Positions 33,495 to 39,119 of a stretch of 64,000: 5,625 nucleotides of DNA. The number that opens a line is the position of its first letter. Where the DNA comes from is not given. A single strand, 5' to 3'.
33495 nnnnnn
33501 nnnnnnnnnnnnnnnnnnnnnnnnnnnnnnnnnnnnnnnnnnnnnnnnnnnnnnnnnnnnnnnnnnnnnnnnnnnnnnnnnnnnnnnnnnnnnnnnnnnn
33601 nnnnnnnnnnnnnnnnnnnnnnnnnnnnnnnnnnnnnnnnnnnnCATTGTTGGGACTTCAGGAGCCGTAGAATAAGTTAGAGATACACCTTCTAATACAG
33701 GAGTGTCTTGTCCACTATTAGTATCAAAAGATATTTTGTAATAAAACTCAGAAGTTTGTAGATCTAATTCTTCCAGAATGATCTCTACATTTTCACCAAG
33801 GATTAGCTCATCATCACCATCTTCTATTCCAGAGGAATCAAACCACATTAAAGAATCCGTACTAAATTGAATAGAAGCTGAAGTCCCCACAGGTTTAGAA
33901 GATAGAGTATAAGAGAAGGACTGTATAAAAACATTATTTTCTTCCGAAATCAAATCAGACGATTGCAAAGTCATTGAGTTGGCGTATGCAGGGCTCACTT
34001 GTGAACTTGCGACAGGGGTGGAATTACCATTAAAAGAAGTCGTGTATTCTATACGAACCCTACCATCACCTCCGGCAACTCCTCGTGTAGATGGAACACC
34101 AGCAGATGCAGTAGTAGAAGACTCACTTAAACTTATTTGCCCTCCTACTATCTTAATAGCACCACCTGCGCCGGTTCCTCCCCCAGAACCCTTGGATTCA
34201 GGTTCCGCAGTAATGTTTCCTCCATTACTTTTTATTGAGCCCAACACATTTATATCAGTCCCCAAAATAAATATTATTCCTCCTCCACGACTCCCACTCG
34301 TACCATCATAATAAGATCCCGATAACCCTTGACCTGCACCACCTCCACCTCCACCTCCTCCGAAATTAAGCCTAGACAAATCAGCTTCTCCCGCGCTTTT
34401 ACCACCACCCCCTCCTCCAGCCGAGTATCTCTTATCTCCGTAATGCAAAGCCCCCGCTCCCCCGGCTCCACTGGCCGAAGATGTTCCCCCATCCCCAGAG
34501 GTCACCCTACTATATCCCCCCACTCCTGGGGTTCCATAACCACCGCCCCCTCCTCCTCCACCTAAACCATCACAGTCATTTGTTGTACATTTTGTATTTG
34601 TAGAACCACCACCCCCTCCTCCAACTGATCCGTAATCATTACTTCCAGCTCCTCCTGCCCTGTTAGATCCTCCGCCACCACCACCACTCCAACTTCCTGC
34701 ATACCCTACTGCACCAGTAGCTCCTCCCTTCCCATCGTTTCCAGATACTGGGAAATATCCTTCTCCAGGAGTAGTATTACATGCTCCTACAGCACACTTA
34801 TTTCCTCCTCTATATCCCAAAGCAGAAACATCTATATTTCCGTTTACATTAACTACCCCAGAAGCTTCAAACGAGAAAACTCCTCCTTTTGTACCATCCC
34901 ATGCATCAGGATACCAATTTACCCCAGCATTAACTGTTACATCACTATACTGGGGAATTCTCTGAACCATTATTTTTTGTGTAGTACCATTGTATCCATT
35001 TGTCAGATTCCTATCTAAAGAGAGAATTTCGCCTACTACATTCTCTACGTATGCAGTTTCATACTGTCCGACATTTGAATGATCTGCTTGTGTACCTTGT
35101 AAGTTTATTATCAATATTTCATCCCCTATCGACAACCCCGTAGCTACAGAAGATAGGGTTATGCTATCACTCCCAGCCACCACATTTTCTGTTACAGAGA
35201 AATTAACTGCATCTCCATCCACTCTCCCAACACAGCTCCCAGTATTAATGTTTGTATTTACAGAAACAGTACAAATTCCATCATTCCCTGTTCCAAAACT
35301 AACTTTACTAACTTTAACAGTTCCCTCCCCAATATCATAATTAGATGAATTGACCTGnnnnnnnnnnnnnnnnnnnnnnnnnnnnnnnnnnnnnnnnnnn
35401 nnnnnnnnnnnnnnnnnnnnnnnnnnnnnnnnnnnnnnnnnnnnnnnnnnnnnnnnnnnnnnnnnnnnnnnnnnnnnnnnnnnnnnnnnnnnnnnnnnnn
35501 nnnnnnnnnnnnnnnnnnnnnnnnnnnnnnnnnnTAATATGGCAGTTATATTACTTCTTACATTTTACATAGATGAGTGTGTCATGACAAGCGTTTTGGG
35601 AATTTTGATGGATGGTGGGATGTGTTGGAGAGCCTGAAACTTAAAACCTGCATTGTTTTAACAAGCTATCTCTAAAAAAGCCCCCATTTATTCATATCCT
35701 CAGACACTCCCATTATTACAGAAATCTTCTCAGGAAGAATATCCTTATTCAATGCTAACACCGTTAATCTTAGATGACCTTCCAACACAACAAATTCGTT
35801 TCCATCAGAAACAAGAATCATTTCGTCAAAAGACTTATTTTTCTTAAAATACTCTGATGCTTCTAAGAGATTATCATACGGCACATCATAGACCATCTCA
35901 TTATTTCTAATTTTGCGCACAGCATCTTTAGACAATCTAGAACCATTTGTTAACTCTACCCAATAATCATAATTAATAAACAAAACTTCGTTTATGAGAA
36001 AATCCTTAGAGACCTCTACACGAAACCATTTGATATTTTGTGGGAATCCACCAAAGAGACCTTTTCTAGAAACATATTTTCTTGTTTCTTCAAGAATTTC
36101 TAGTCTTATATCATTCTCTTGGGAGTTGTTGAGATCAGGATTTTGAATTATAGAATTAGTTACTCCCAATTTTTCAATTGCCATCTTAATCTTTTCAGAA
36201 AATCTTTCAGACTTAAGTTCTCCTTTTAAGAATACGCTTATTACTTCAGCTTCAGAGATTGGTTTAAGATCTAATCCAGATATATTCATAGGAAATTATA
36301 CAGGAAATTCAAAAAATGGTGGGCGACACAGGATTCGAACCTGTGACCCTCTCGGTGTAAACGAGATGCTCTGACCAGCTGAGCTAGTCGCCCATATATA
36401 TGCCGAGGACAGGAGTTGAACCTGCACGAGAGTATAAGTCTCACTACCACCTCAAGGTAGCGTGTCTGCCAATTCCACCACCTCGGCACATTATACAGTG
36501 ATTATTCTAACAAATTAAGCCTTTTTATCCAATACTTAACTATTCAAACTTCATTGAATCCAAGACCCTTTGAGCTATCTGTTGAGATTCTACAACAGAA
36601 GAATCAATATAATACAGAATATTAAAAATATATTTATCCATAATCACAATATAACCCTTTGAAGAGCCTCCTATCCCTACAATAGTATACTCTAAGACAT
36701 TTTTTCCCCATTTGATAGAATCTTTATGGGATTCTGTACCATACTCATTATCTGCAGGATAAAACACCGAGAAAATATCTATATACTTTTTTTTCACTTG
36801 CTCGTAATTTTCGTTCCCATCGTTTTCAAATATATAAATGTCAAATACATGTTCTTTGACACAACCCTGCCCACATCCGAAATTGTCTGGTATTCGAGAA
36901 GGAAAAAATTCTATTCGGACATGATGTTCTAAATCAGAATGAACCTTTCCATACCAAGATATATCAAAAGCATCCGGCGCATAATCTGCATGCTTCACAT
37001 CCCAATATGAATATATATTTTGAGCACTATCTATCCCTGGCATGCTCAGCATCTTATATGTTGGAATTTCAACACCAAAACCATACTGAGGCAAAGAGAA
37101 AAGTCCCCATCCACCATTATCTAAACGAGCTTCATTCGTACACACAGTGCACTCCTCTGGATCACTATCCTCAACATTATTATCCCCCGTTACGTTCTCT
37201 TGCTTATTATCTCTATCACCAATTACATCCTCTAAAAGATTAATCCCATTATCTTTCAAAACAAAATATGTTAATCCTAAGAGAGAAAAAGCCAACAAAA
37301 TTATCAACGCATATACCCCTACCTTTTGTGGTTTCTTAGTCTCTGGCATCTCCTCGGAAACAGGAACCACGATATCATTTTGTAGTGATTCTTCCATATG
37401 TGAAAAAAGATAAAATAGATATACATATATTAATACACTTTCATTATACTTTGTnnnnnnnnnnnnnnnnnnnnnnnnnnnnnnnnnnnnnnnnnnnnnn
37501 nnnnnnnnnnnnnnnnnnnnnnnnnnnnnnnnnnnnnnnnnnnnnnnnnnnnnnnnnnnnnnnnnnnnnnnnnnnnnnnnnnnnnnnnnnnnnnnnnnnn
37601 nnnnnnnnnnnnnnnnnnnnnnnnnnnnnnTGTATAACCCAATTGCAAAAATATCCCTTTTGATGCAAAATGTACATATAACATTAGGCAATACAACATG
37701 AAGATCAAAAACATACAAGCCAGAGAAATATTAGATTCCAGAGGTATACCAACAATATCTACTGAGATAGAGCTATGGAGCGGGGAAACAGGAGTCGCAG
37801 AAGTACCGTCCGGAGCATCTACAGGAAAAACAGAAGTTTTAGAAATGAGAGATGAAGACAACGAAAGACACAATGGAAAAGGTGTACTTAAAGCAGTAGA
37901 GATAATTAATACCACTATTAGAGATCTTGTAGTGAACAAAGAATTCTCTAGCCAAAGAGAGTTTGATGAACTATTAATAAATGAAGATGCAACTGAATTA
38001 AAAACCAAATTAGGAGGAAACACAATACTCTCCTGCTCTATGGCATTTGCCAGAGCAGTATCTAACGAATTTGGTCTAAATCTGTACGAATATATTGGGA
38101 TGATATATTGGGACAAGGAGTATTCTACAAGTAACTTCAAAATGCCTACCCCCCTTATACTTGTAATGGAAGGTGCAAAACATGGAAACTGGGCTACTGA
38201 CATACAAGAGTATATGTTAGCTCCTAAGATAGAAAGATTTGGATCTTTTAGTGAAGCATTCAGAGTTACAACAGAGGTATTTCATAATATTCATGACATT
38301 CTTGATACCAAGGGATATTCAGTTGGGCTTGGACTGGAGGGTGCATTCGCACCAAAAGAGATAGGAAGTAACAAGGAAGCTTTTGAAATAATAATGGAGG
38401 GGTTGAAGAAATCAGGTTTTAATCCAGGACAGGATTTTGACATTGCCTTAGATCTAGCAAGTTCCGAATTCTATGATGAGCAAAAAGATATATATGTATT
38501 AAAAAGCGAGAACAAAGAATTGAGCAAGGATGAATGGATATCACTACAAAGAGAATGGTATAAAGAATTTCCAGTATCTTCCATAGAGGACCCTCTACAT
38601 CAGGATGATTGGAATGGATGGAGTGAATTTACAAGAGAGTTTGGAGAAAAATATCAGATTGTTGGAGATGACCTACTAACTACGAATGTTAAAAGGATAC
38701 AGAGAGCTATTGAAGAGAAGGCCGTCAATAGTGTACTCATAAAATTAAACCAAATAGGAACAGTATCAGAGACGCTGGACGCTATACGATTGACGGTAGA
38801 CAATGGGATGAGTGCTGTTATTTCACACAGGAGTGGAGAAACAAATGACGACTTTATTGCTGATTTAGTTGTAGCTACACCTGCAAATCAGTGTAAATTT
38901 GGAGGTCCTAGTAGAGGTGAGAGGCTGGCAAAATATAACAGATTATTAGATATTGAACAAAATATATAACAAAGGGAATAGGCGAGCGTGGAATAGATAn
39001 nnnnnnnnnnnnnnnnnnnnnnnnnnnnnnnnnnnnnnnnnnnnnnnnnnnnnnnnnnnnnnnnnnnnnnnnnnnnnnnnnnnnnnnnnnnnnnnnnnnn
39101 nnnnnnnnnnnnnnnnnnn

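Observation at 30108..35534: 1808-aa surface protein with a polyglycine region, FN3 repeat array and dual transthyretin-like domains interleaved with TM helices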

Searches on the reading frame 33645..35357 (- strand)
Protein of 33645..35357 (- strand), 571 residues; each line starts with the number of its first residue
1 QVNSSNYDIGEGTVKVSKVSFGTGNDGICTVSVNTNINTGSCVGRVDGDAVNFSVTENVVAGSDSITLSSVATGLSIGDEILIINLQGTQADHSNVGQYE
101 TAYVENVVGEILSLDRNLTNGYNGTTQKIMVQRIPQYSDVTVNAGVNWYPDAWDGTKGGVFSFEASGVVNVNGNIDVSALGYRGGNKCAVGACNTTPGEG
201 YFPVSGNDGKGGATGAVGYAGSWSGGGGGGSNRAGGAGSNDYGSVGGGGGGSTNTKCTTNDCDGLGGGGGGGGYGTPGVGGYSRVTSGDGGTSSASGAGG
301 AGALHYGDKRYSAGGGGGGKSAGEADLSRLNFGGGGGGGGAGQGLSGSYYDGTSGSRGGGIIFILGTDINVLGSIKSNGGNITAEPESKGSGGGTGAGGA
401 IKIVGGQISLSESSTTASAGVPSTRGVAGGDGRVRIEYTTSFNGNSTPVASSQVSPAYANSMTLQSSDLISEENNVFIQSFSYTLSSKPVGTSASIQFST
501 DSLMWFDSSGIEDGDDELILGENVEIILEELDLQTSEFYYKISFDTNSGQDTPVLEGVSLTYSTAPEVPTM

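Call 51: predict_structure(alignment_id=A5)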
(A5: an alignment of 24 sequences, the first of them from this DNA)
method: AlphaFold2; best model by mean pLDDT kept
length: 571 residues; sequences in the alignment: 24
mean_pLDDT: 85.1   pTM: 0.79
mean pLDDT of the five models: 85.1, 83.2, 82.9, 82.5, 78.7
residues with pLDDT >= 90: 306; 70-90: 185; 50-70: 48; < 50: 32
segments of 3 or more residues with pLDDT < 50: 1-17, 468-474, 566-571
pLDDT, mean of each block of 10 residues (from residue 1): 33 47 92 97 91 94 94 95 93 89 96 93 90 97 98 90 97 98 86 83 81 88 89 89 86 69 85 95 90 93 76 92 91 94 83 94 96 97 79 95 95 92 90 94 94 75 49 62 78 83 85 87 86 80 65 68 55 33
secondary structure, 60 per line:
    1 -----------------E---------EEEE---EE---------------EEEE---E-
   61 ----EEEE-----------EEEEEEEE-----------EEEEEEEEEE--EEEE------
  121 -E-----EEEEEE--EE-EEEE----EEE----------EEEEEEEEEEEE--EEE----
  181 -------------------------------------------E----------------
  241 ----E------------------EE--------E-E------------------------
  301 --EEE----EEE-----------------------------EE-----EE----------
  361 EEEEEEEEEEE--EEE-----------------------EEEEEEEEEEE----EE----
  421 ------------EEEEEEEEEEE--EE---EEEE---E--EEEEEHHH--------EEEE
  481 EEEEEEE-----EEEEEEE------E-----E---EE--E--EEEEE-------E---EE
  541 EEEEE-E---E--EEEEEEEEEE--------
elements in order: E28-31 E52-55 E65-68 E80-87 E99-108 E111-114 E128-133 E139-142 E147-149 E160-171 E174-176 E303-305 E310-312 E361-371 E374-376 E400-410 E433-443 E451-454 E461-465 E477-487 E493-499 E523-527 E539-545 E554-563

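Call 60: fold_search(model_id=the predicted structure, library=pdb)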
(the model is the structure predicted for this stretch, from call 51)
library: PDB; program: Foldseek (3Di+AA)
matches with E <= 10: 738; with E <= 0.001: 6
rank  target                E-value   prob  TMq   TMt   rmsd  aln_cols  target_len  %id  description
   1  4ru5_C                1.8e-06  0.99  0.14  0.14  24.5       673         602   10  Crystal Structure of the Pseudomonas phage phi297 tailspike gp61 (released 2015-11-18)
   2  4ru5_A                4.0e-06  0.99  0.15  0.14  25.1       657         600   10  Crystal Structure of the Pseudomonas phage phi297 tailspike gp61 (released 2015-11-18)
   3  4ru4_B                3.0e-05  0.93  0.15  0.14  24.7       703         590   10  Crystal structure of the tailspike protein gp49 from Pseudomonas phage LKA1 (released 2015-11-18)
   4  4ru4_A                4.8e-05  0.91  0.15  0.15  25.7       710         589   10  Crystal structure of the tailspike protein gp49 from Pseudomonas phage LKA1 (released 2015-11-18)
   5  4y9v_A                6.3e-05  0.82  0.14  0.13  24.5       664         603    9  Gp54 tailspike of Acinetobacter baumannii bacteriophage AP22 in complex with A. baumannii capsular saccharide (released 2017-02-01)
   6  9k4a_A                4.6e-04  0.75  0.14  0.12  24.3       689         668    8  Cryo-EM structure of depolymerase S2-4 from Klebsiella phage K64-1 (released 2026-03-25)
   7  9n71_A                1.7e-03  1.00  0.12  0.26   2.6        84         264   20  Tail tube structure of Acinetobacter baumannii phage Mystique (released 2025-03-19)
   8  7vul_A                6.0e-03  0.94  0.16  0.15  16.3       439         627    9  Structure of Klebsiella Phage P560 depolymerase (released 2022-11-16)
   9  7w1c_B                7.2e-03  0.99  0.12  0.11  14.2       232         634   13  Crystal structure of Klebsiella pneumoniae K1 capsule-specific polysaccharide lyase in a P1 crystal form (released 2022-05-18)
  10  7w1d_D                7.2e-03  0.18  0.11  0.10  25.7       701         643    8  Crystal structure of Klebsiella pneumoniae K1 capsule-specific polysaccharide lyase in a C2 crystal form (released 2022-05-18)
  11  7w1c_E                8.7e-03  0.18  0.12  0.11  26.1       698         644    8  Crystal structure of Klebsiella pneumoniae K1 capsule-specific polysaccharide lyase in a P1 crystal form (released 2022-05-18)
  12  7w1c_D                9.5e-03  1.00  0.11  0.11  12.0       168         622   14  Crystal structure of Klebsiella pneumoniae K1 capsule-specific polysaccharide lyase in a P1 crystal form (released 2022-05-18)
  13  7w1c_C                9.9e-03  0.63  0.15  0.14  17.8       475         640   10  Crystal structure of Klebsiella pneumoniae K1 capsule-specific polysaccharide lyase in a P1 crystal form (released 2022-05-18)
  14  7w1c_A                1.0e-02  0.15  0.12  0.10  26.1       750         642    9  Crystal structure of Klebsiella pneumoniae K1 capsule-specific polysaccharide lyase in a P1 crystal form (released 2022-05-18)
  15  8bke_AAA              1.2e-02  0.99  0.12  0.15  12.1       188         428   15  Crystal structure of the Klebsiella phage KP34p57 capsular depolymerase (released 2023-08-30)
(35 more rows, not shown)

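Call 72: search_solved_structures(query=A5, max_evalue=1)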
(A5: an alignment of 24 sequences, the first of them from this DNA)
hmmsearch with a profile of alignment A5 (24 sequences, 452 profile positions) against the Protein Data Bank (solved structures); distinct sequences matched with E-value up to 1: 0.

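Call 74: fold_search(model_id=the predicted structure, library=viral)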
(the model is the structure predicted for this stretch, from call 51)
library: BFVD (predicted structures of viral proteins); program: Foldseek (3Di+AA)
matches with E <= 10: 1479; with E <= 0.001: 22
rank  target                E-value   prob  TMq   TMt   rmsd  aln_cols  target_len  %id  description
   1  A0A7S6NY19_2          1.5e-17  1.00  0.50  0.30  12.5       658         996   18  PA14 domain-containing protein [Bathycoccus sp. RCC716 virus 1]
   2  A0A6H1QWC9            3.3e-10  1.00  0.32  0.38  22.6       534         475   19  Uncharacterized protein (Fragment) [Ostreococcus mediterraneus virus 2]
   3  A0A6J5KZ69            2.1e-06  1.00  0.26  0.32  20.6       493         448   15  Uncharacterized protein [uncultured Caudovirales phage]
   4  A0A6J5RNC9            5.1e-06  0.99  0.15  0.09  24.6       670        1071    9  Uncharacterized protein [uncultured Caudovirales phage]
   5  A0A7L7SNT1            6.4e-06  0.97  0.14  0.08  24.1       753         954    9  (no name in the UniProt tables at hand)
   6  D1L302                8.4e-06  0.93  0.12  0.11  25.4       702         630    8  Depolymerase, capsule K63-specific [Klebsiella phage KP34]
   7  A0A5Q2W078            2.3e-05  0.98  0.14  0.14  22.9       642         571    9  (no name in the UniProt tables at hand)
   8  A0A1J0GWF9            3.5e-05  0.99  0.14  0.11  18.2       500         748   11  (no name in the UniProt tables at hand)
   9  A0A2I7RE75            8.0e-05  0.82  0.13  0.10  25.6       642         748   11  (no name in the UniProt tables at hand)
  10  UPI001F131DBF         8.4e-05  0.72  0.12  0.09  24.9       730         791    9  (no name look-up for this kind of identifier)
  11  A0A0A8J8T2            1.2e-04  0.82  0.13  0.09  24.6       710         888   10  Depolymerase, capsule K1-specific [Klebsiella phage K64-1]
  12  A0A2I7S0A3            1.9e-04  1.00  0.14  0.11  10.2       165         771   16  (no name in the UniProt tables at hand)
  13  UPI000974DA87         2.1e-04  0.80  0.14  0.13  23.2       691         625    8  (no name look-up for this kind of identifier)
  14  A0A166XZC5            2.1e-04  0.72  0.14  0.11  20.7       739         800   10  Tail spike-like protein [Gordonia phage BritBrat]
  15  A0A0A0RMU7            2.4e-04  0.77  0.14  0.11  22.2       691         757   10  Tail spike protein [Bacillus phage Mater]
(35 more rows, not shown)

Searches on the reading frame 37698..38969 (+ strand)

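Call 19: search_protein_families(library=pfam, proteins=[window:37698-38969:+], max_evalue=0.001)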
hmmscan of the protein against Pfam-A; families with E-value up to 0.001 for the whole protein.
window:37698-38969:+ (423 aa): 4 families
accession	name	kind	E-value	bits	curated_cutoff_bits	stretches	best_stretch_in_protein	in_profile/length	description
PF00113.28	Enolase_C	-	1e-90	304.4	21.5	1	148-423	3-281/296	Enolase, C-terminal TIM barrel domain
PF03952.21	Enolase_N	-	1.4e-44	151.9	35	1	3-133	1-131/131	Enolase, N-terminal domain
PF13378.12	MR_MLE_C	-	1.2e-06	28.8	29.4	1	272-376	52-153/219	Enolase C-terminal domain-like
PF07476.17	MAAL_C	-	0.0002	21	27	1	313-392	134-214/249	Methylaspartate ammonia-lyase C-terminus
